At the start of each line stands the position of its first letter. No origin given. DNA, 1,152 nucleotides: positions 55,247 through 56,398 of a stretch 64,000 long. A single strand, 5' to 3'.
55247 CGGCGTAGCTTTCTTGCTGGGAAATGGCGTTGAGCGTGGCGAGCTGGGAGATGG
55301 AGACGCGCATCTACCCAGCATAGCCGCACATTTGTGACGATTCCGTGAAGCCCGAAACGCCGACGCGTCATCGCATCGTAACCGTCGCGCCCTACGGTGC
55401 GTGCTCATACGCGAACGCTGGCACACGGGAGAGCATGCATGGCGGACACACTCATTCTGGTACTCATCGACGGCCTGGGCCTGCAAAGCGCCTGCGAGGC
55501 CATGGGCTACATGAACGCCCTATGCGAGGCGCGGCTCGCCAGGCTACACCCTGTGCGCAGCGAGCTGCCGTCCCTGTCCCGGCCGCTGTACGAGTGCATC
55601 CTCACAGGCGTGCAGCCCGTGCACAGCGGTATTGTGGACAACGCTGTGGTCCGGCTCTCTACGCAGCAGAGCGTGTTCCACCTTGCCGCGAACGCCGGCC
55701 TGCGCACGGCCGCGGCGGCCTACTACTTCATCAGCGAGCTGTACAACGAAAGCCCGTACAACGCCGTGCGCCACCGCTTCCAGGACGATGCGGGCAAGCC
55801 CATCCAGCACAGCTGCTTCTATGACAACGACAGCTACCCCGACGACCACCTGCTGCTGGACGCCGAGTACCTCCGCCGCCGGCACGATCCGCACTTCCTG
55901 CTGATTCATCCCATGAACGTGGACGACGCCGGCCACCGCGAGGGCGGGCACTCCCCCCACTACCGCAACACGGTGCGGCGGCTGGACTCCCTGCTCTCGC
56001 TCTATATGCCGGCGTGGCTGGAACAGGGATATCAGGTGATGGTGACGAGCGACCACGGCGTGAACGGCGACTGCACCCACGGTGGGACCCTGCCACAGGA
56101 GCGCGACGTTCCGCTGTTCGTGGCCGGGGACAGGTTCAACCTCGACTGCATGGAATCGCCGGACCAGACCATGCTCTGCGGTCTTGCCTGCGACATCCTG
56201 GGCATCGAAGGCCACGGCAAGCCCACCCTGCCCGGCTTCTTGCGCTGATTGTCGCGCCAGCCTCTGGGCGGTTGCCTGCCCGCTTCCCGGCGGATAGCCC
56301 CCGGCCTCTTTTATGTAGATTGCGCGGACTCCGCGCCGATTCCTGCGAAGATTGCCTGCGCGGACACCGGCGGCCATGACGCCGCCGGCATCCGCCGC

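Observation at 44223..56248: Aminoethylphosphonate catabolic locus with a PbfA-like middle gene and an Opp/Dpp-type five-gene transporter instead of PhnSTUV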

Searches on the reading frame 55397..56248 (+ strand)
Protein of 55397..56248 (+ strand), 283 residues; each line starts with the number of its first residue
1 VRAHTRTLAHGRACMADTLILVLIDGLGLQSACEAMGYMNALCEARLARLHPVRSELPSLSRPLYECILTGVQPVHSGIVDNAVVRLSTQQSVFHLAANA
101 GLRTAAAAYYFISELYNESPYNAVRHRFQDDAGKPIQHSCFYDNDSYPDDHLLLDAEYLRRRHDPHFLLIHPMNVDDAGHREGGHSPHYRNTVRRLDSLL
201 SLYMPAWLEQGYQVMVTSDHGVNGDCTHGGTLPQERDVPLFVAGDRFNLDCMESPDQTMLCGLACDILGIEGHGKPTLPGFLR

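Call 3: search_protein_families(library=pfam, proteins=[window:55397-56248:+])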
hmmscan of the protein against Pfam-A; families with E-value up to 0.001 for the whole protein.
window:55397-56248:+ (283 aa): 3 families
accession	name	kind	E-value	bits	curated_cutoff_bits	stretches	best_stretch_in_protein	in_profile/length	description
PF01663.27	Phosphodiest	-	5e-17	62.9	23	1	19-223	1-222/342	Type I phosphodiesterase / nucleotide pyrophosphatase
PF00884.28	Sulfatase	-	3.7e-06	26.9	25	1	63-174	51-173/301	Sulfatase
PF01676.23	Metalloenzyme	-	0.00034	20.6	24.3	1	166-248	148-226/252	Metalloenzyme superfamily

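Call 4: search_protein_families(library=ncbifam, proteins=[window:55397-56248:+])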
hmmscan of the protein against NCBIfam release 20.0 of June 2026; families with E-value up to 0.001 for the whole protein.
window:55397-56248:+ (283 aa): 0 families

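Call 19: search_solved_structures(query=window:55439-56248:+, max_evalue=0.01, show_alignments=2)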
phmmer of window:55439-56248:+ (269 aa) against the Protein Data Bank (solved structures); distinct sequences matched with E-value up to 0.01: 3.
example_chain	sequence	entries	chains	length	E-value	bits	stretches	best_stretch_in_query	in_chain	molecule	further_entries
2gsn_A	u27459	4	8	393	4.2e-05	26.7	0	156-209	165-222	phosphodiesterase-nucleotide pyrophosphatase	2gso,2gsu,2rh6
7mw8_D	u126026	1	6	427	5.4e-05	26.4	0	156-209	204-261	Phosphodiesterase-nucleotide pyrophosphatase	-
7n1s_A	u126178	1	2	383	0.00098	22.2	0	5-70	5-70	Phosphodiesterase-nucleotide pyrophosphatase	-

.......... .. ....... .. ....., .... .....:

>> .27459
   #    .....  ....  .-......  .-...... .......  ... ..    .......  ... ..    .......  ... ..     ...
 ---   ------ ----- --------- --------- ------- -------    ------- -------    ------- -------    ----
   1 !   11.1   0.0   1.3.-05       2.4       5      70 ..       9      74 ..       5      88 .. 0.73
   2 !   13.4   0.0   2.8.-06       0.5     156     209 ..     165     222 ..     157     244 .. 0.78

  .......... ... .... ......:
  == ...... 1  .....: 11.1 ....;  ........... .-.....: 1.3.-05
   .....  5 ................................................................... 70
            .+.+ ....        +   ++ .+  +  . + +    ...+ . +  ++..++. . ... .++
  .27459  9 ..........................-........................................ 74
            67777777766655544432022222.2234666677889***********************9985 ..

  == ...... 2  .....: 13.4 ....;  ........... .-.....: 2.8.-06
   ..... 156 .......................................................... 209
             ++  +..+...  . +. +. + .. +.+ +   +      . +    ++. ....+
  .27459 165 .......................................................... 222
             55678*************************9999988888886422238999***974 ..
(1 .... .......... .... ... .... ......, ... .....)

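Call 34: find_homologous_proteins(query=window:55439-56248:+, max_evalue=0.00001)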
Query window:55439-56248:+ (269 aa): 1188 proteins with E <= 0.00001 among 3290 candidates; the best 120 are listed.
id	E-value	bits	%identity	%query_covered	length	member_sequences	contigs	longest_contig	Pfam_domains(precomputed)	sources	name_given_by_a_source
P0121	9.2e-180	614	98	100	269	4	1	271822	PF01663.28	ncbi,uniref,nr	ncbi:alkaline phosphatase family protein [Oceanidesulfovibrio marinus]|uniref:Alkaline phosphatase f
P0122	7.3e-109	382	66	97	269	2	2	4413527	PF01676.24,PF01663.28,PF00884.29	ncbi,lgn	-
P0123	7.2e-108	379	66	100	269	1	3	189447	PF01676.24,PF01663.28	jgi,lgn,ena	jgi:predicted AlkP superfamily pyrophosphatase or phosphodiesterase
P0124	3.3e-104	367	64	97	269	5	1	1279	PF01676.24,PF01663.28,PF00884.29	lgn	-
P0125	4.0e-104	366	59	100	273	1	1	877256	PF01676.24,PF01663.28,PF08665.18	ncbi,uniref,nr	ncbi:nucleotide pyrophosphatase [Endozoicomonas sp. OPT23]|uniref:alkaline phosphatase family protei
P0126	4.5e-104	366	64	95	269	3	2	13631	PF01663.28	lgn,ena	-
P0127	1.5e-103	364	63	100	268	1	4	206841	PF01663.28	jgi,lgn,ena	jgi:predicted AlkP superfamily pyrophosphatase or phosphodiesterase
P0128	2.0e-103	364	64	95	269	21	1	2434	PF01676.24,PF01663.28,PF00884.29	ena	-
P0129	1.1e-102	362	60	100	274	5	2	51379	PF01676.24,PF01663.28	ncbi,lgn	-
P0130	2.8e-102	360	62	98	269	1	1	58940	PF01676.24,PF01663.28,PF00884.29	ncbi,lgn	ncbi:MAG: alkaline phosphatase family protein [Burkholderiaceae bacterium]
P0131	3.0e-102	360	63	95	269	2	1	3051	PF01663.28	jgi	jgi:predicted AlkP superfamily pyrophosphatase or phosphodiesterase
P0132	1.4e-101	358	63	95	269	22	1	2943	PF01676.24,PF01663.28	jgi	-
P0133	2.2e-101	357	63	100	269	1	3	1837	PF01676.24,PF01663.28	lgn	-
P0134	3.0e-101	357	64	95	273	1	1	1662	PF01663.28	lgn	-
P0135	6.4e-101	356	60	100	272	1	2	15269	PF01663.28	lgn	-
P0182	2.0e-97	344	61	97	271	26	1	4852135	PF01676.24,PF01663.28,PF00884.29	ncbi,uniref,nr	ncbi:hypothetical protein DLM_1749 [Aquitalea magnusonii]|uniref:Nucleotide pyrophosphatase n=1 Tax=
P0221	1.1e-95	339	58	98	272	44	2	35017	PF01676.24,PF01663.28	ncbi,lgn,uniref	ncbi:alkaline phosphatase family protein [Providencia stuartii]|uniref:alkaline phosphatase family p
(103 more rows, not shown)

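Call 35: find_encoding_contigs(protein=P0122, flank=10000, max_places=1)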
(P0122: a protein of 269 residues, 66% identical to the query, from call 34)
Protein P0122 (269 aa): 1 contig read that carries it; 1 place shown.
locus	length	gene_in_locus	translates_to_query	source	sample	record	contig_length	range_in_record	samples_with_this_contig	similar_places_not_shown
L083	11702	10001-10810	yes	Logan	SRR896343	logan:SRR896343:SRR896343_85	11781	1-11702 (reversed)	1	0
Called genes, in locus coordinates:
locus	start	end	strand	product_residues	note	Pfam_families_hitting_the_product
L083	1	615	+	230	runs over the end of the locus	?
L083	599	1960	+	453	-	PF00148:Oxidored_nitro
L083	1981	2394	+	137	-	PF02579:Nitro_FeMo-Co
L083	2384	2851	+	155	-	PF03270:DUF269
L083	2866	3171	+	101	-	PF13187:Fer4_9 (faint), PF25160:LdpA_Fe-S-bd (faint), PF12837:Fer4_6 (weak), PF13183:Fer4_8, PF13237:Fer4_10, PF14697:Fer4_21 (weak), PF12838:Fer4_7, PF13484:Fer4_16, +2 more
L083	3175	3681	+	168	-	PF04891:NifQ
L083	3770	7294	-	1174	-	PF01855:POR_N, PF17147:PFOR_II, PF01558:POR, PF10371:EKR, PF12838:Fer4_7, PF13183:Fer4_8 (weak), PF13187:Fer4_9 (weak), PF02775:TPP_enzyme_C, +4 more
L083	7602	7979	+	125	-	-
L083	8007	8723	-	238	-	PF00392:GntR, PF07702:UTRA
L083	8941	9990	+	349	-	PF13531:SBP_bac_11 (weak), PF13343:SBP_bac_6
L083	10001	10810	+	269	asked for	PF00884:Sulfatase (faint), PF01663:Phosphodiest, PF01676:Metalloenzyme (weak)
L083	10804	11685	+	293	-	PF00528:BPD_transp_1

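Call 36: find_encoding_contigs(protein=P0182, flank=10000, max_places=1)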
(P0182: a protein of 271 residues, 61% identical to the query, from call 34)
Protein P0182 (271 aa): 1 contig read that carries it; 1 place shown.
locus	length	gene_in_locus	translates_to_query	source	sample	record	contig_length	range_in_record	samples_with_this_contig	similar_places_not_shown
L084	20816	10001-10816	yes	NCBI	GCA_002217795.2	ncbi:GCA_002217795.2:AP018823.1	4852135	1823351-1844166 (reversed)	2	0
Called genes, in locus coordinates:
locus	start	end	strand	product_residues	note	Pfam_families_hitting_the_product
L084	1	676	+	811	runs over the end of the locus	PF12156:ATPase-cat_bd, PF00403:HMA, PF00122:E1-E2_ATPase, PF00702:Hydrolase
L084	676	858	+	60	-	PF03597:FixS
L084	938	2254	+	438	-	PF07690:MFS_1, PF05977:MFS_3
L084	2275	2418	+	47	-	-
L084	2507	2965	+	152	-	PF00903:Glyoxalase, PF13669:Glyoxalase_4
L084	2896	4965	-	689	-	PF13188:PAS_8 (faint), PF08447:PAS_3 (faint), PF00989:PAS, PF08448:PAS_4, PF13426:PAS_9 (weak), PF00990:GGDEF, PF00563:EAL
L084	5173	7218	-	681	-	PF17201:Cache_3-Cache_2, PF17202:sCache_3_3, PF08269:dCache_2, PF17200:sCache_2, PF00672:HAMP, PF00015:MCPsignal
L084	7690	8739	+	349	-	PF04055:Radical_SAM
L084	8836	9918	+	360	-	PF11563:Protoglobin, PF13487:HD_5, PF01966:HD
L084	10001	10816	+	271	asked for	PF00884:Sulfatase (weak), PF01663:Phosphodiest, PF01676:Metalloenzyme (faint)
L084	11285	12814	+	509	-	PF00199:Catalase, PF06628:Catalase-rel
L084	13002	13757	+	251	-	PF02311:AraC_binding, PF12833:HTH_18, PF00165:HTH_AraC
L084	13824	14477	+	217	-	PF01810:LysE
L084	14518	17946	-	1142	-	PF02463:SMC_N, PF13476:AAA_23, PF13555:AAA_29, PF13558:SbcC_Walker_B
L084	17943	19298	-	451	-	PF00149:Metallophos, PF12320:SbcD_C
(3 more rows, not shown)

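Call 37: find_encoding_contigs(protein=P0221, flank=10000, max_places=1)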
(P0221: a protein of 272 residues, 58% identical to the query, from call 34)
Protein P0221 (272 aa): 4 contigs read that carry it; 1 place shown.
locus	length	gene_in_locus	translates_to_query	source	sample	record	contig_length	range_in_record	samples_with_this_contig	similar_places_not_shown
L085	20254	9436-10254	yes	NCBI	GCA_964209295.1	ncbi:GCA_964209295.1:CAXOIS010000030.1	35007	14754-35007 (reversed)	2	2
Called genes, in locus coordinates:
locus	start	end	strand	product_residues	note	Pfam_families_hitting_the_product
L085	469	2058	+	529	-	PF02142:MGS, PF01808:AICARFT_IMPCHas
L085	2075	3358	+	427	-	PF02844:GARS_N, PF01071:GARS_A, PF02786:CPSase_L_D2 (weak), PF08443:RimK (faint), PF02222:ATP-grasp (faint), PF02843:GARS_C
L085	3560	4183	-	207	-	PF07356:DUF1481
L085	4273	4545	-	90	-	PF00216:Bac_DNA_binding, PF18291:HU-HIG, PF18175:HU-CCDC81_bac_2 (faint)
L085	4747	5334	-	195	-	PF04222:DUF416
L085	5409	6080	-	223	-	PF04493:Endonuclease_5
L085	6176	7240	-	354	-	PF01208:URO-D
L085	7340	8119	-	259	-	PF09297:Zn_ribbon_NUD (weak), PF00293:NUDIX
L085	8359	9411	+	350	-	PF13531:SBP_bac_11, PF13343:SBP_bac_6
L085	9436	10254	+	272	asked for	PF01663:Phosphodiest, PF01676:Metalloenzyme (faint)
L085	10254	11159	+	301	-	PF00528:BPD_transp_1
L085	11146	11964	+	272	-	PF00528:BPD_transp_1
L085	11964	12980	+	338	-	PF02463:SMC_N (weak), PF00005:ABC_tran, PF13304:AAA_21 (weak), PF08402:TOBE_2 (weak)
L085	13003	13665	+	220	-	PF00702:Hydrolase (weak), PF12710:HAD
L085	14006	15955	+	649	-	PF13667:ThiC-associated, PF01964:ThiC_Rad_SAM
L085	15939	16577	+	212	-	PF02581:TMP-TENI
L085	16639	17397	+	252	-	PF00899:ThiF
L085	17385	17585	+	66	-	PF02597:ThiS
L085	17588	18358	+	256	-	PF00977:His_biosynth (faint), PF05690:ThiG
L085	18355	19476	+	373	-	PF04055:Radical_SAM, PF06968:BATS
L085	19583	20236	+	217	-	-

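Call 39: find_related_loci(query=A2, collection=metagenome_contigs, flank=10000)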
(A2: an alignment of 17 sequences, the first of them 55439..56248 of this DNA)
Query A2 (269 aa) in metagenome_contigs; peptide patterns used: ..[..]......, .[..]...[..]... (x = any residue, [..] = any of these).
600 stretches matched a pattern (row limit reached: there are more); 552 encode a relative of the query (tblastn E <= 1e-3); the best 80 are kept; 80 distinct loci.
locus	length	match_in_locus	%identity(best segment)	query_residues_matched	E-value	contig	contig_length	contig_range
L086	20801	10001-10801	63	1-268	4e-107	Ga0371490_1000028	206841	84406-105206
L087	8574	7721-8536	56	1-268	1e-101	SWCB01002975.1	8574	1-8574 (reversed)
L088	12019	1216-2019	57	1-268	1e-101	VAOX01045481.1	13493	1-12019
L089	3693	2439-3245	56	1-269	6e-102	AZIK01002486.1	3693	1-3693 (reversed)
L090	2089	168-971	57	1-268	4e-106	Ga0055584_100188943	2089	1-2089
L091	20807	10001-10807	59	5-266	4e-100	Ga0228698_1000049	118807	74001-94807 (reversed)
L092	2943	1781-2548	63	1-256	1e-102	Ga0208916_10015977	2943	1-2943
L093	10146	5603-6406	56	1-268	8e-100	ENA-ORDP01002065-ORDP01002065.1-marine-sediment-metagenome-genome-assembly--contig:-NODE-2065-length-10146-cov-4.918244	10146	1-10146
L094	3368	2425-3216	64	1-265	2e-101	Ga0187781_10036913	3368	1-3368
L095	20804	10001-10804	56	1-268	2e-99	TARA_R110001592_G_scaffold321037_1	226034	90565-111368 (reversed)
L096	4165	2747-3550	57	1-268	7e-100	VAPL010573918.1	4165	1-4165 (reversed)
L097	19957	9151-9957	60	1-269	3e-99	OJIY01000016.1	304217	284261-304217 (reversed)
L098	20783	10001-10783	61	1-262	5e-99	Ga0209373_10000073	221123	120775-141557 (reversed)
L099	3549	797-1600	63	1-269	1e-100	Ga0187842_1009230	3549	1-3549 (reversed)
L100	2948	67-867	55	3-269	3e-101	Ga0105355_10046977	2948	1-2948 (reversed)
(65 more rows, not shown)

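Call 41: search_protein_families(library=ncbifam, max_evalue=1e-10, proteins=[L085:8359-9411:+, L085:10254-11159:+, L085:11146-11964:+, L085:11964-12980:+, L085:13003-13665:+])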
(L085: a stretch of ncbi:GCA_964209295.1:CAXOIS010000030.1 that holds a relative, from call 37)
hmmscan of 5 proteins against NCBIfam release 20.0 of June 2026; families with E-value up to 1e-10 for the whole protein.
L085:8359-9411:+ (350 aa): 2 families
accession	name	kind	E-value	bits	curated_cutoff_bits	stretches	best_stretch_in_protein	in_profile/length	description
NF011620.1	PRK15046.1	equivalog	5.6e-17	61.5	310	1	20-296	12-289/334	2-aminoethylphosphonate ABC transporter substrate-binding protein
TIGR03227.1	PhnS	equivalog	1.3e-15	57.1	395.3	1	27-209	23-205/360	2-aminoethylphosphonate ABC transporter substrate-binding protein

L085:10254-11159:+ (301 aa): 10 families
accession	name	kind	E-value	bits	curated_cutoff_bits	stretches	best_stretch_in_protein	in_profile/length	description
TIGR00969.1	3a0106s02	subfamily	7.2e-18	65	240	1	27-281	12-258/272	sulfate ABC transporter permease subunit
NF007044.0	PRK09497.1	equivalog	1.1e-15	57.8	348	1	42-289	18-271/285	spermidine/putrescine ABC transporter permease PotB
TIGR03262.1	PhnU2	equivalog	2e-14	53.1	593.25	1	37-297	8-261/546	putative 2-aminoethylphosphonate ABC transporter permease subunit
TIGR02140.1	permease_CysW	equivalog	3e-14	53.2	329.1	1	40-295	10-257/261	sulfate ABC transporter permease subunit CysW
NF011624.0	PRK15050.1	equivalog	4.7e-14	52.2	247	1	13-281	5-274/297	2-aminoethylphosphonate ABC transporter permease subunit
TIGR01581.1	Mo_ABC_porter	hypoth_equivalog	3.1e-13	49.7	210.3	1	78-282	14-219/225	ABC transporter permease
TIGR02139.1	permease_CysT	equivalog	8.9e-13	48.4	246.1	1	44-280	17-246/265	sulfate ABC transporter permease subunit CysT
NF007047.0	PRK09500.1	equivalog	8.8e-12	45.2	326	1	35-293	6-252/257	spermidine/putrescine ABC transporter permease PotC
TIGR02141.1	modB_ABC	equivalog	2.1e-11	43.9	182.6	1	87-291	4-204/208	molybdate ABC transporter permease subunit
NF008620.0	PRK11602.1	equivalog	4.6e-11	42.5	442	1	23-295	10-278/291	sulfate/thiosulfate ABC transporter permease CysW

L085:11146-11964:+ (272 aa): 8 families
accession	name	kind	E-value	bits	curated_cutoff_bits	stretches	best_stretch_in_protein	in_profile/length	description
TIGR03255.1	PhnV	equivalog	6.2e-23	81.8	358.7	1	26-259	23-255/270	2-aminoethylphosphonate ABC transport system, membrane component PhnV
TIGR01581.1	Mo_ABC_porter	hypoth_equivalog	5e-18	65.4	210.3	1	62-257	12-221/225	ABC transporter permease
TIGR02141.1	modB_ABC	equivalog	1.3e-17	64.2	182.6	1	76-263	3-200/208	molybdate ABC transporter permease subunit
TIGR00969.1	3a0106s02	subfamily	4.6e-17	62.4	240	1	17-259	18-265/272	sulfate ABC transporter permease subunit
NF007047.0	PRK09500.1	equivalog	1.7e-16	60.6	326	1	18-259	6-244/257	spermidine/putrescine ABC transporter permease PotC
TIGR03262.1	PhnU2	equivalog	1.1e-15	57.3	593.25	1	22-262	10-251/546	putative 2-aminoethylphosphonate ABC transporter permease subunit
TIGR02140.1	permease_CysW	equivalog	2.6e-14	53.3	329.1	1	21-260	8-252/261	sulfate ABC transporter permease subunit CysW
TIGR02139.1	permease_CysT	equivalog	7.4e-14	52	246.1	1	23-224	13-212/265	sulfate ABC transporter permease subunit CysT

L085:11964-12980:+ (338 aa): 181 families (the best 25 are shown)
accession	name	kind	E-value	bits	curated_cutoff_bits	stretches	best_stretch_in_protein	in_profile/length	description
TIGR03265.1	PhnT2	equivalog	4.8e-115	384.6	457.7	1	3-336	4-351/353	putative 2-aminoethylphosphonate ABC transporter ATP-binding protein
NF006987.0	PRK09452.1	equivalog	5.4e-102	341.3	482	1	7-248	21-262/378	spermidine/putrescine ABC transporter ATP-binding protein PotA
TIGR01187.1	potA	subfamily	8.1e-100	334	355.6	1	34-242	1-209/325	polyamine ABC transporter ATP-binding protein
NF008513.0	PRK11432.1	equivalog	7.9e-99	330.9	496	1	3-247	6-250/351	ferric ABC transporter ATP-binding protein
TIGR00968.1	3a0106s01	subfamily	1.1e-94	316.4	342.75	1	6-238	3-235/237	sulfate ABC transporter ATP-binding protein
NF043075.1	MMSYN1_0197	equivalog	1.7e-94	316.6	550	1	7-242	6-241/341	spermidine/putrescine ABC transporter ATP-binding protein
NF008653.0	PRK11650.1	subfamily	7.3e-91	304.9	432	1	2-258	2-261/357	sn-glycerol-3-phosphate ABC transporter ATP-binding protein UgpC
NF040933.2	ABC_arch_GlcV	equivalog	1e-86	291.1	450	1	4-270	3-292/357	glucose ABC transporter ATP-binding protein GlcV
TIGR03258.1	PhnT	equivalog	1.9e-85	287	499.15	1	4-244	9-250/359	2-aminoethylphosphonate ABC transport system ATP-binding subunit PhnT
NF008105.0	PRK10851.1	equivalog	2.2e-85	286.6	502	1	6-242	5-245/362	sulfate/thiosulfate ABC transporter ATP-binding protein CysA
NF040840.2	tungstate_WtpC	equivalog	1.3e-81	274.6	440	1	6-245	4-242/347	tungstate ABC transporter ATP-binding protein WtpC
NF008233.0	PRK11000.1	equivalog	4.3e-81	272.6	568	1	1-237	1-237/369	maltose/maltodextrin ABC transporter ATP-binding protein MalK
NF008621.0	PRK11607.1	equivalog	2.5e-78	263.5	613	1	7-242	23-258/377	putrescine ABC transporter ATP-binding subunit PotG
TIGR01186.1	proV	subfamily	1.9e-73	247.7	326.6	1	14-247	4-243/363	betaine/proline/choline family ABC transporter ATP-binding protein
NF040729.1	ABC_ATP_SaoA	equivalog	8e-68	228.5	360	1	7-214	5-215/248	ABC transporter ATP-binding protein SaoA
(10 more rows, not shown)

L085:13003-13665:+ (220 aa): 5 families
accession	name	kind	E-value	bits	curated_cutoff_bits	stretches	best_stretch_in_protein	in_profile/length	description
NF052360.1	HolPasePseu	equivalog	3.1e-54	183.9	280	1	4-214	2-213/218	histidinol-phosphatase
NF052359.1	HolPaseNeis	equivalog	1.8e-45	155.4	400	1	4-214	2-216/221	histidinol-phosphatase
TIGR01490.1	HAD-SF-IB-hyp1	subfamily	1.2e-43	149.8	98.3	1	5-202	1-200/202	HAD-IB family hydrolase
TIGR01488.1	HAD-SF-IB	subfamily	1.7e-23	83.5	45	1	5-190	1-175/177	HAD-IB family phosphatase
TIGR00338.1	serB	equivalog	1.9e-11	44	144.15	0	94-206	88-201/219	phosphoserine phosphatase SerB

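Call 58: predict_structure(alignment_id=A4)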
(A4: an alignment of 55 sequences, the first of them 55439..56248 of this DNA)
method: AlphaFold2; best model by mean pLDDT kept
length: 269 residues; sequences in the alignment: 55
mean_pLDDT: 97.3   pTM: 0.95
mean pLDDT of the five models: 97.3, 96.1, 95.4, 95.4, 95.3
residues with pLDDT >= 90: 266; 70-90: 1; 50-70: 2; < 50: 0
segments of 3 or more residues with pLDDT < 50: none
pLDDT, mean of each block of 10 residues (from residue 1): 90 98 99 98 97 98 95 97 98 98 97 97 98 96 98 99 98 98 99 98 98 96 98 97 98 97 96
secondary structure, 60 per line:
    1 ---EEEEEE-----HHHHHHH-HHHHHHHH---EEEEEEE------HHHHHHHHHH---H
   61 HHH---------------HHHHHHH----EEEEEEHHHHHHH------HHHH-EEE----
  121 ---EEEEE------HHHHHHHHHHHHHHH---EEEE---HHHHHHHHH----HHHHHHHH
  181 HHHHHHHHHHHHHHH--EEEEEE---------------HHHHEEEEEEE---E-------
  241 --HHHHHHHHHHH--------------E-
elements in order: E4-9 H15-21 H23-30 E34-40 H47-56 H60-63 H79-85 E90-95 H96-102 H109-112 E114-116 E124-128 H135-149 E153-156 H160-168 H173-195 E198-203 H219-222 E223-229 H243-253

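Call 60: fold_search(model_id=the predicted structure, library=pdb)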
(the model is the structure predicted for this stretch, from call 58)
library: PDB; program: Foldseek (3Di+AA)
matches with E <= 10: 594; with E <= 0.001: 485
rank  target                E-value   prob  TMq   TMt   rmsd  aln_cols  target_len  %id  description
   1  6f2t_A                5.9e-13  1.00  0.77  0.31   4.3       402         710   15  Crystal structure of ectonucleotide phosphodiesterase/pyrophosphatase-3 (NPP3) (released 2018-08-01)
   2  6f2v_A                8.1e-13  1.00  0.77  0.31   4.4       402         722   16  Crystal structure of ectonucleotide phosphodiesterase/pyrophosphatase-3 (NPP3) in complex with AMP (released 2018-08-01)
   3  7mw8_A                8.6e-13  1.00  0.71  0.52   5.3       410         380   15  Crystal Structure Analysis of Xac Nucleotide Pyrophosphatase/Phosphodiesterase (released 2022-05-18)
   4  6f2v_B                9.2e-13  1.00  0.77  0.31   4.4       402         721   15  Crystal structure of ectonucleotide phosphodiesterase/pyrophosphatase-3 (NPP3) in complex with AMP (released 2018-08-01)
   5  2gsn_A                1.7e-12  1.00  0.76  0.55   5.2       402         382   17  Structure of Xac Nucleotide Pyrophosphatase/Phosphodiesterase (released 2006-08-01)
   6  6f33_B                1.7e-12  1.00  0.75  0.30   5.4       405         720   15  Crystal structure of ectonucleotide phosphodiesterase/pyrophosphatase-3 (NPP3) in complex with AMPNPP (released 2018-08-01)
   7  7mw8_D                1.9e-12  1.00  0.76  0.55   5.1       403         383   15  Crystal Structure Analysis of Xac Nucleotide Pyrophosphatase/Phosphodiesterase (released 2022-05-18)
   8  6f30_B                2.0e-12  1.00  0.77  0.31   4.3       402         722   15  Crystal structure of ectonucleotide phosphodiesterase/pyrophosphatase-3 (NPP3) in complex with UDPGlcNAc (released 2018-08-01)
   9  5gz5_A                2.0e-12  1.00  0.77  0.29   5.0       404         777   15  Crystal structure of snake venom phosphodiesterase (PDE) from Taiwan cobra (Naja atra atra) in complex with AMP (released 2017-09-27)
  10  7n1s_A                2.3e-12  1.00  0.78  0.56   5.2       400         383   16  Crystal Structure Analysis of Xac Nucleotide Pyrophosphatase/Phosphodiesterase (released 2022-06-01)
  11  6f2y_A                2.4e-12  1.00  0.77  0.31   4.6       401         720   15  Crystal structure of ectonucleotide phosphodiesterase/pyrophosphatase-3 (NPP3) in complex with Ap4A (released 2018-08-01)
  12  6f30_A                2.4e-12  1.00  0.77  0.31   5.3       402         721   15  Crystal structure of ectonucleotide phosphodiesterase/pyrophosphatase-3 (NPP3) in complex with UDPGlcNAc (released 2018-08-01)
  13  6f2t_B                2.6e-12  1.00  0.77  0.31   4.2       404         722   15  Crystal structure of ectonucleotide phosphodiesterase/pyrophosphatase-3 (NPP3) (released 2018-08-01)
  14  6xkd_A                2.7e-12  1.00  0.76  0.32   4.4       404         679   13  Structure of ligand-bound mouse cGAMP hydrolase ENPP1 (released 2021-06-02)
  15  6f33_A                2.7e-12  1.00  0.74  0.30   5.5       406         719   16  Crystal structure of ectonucleotide phosphodiesterase/pyrophosphatase-3 (NPP3) in complex with AMPNPP (released 2018-08-01)
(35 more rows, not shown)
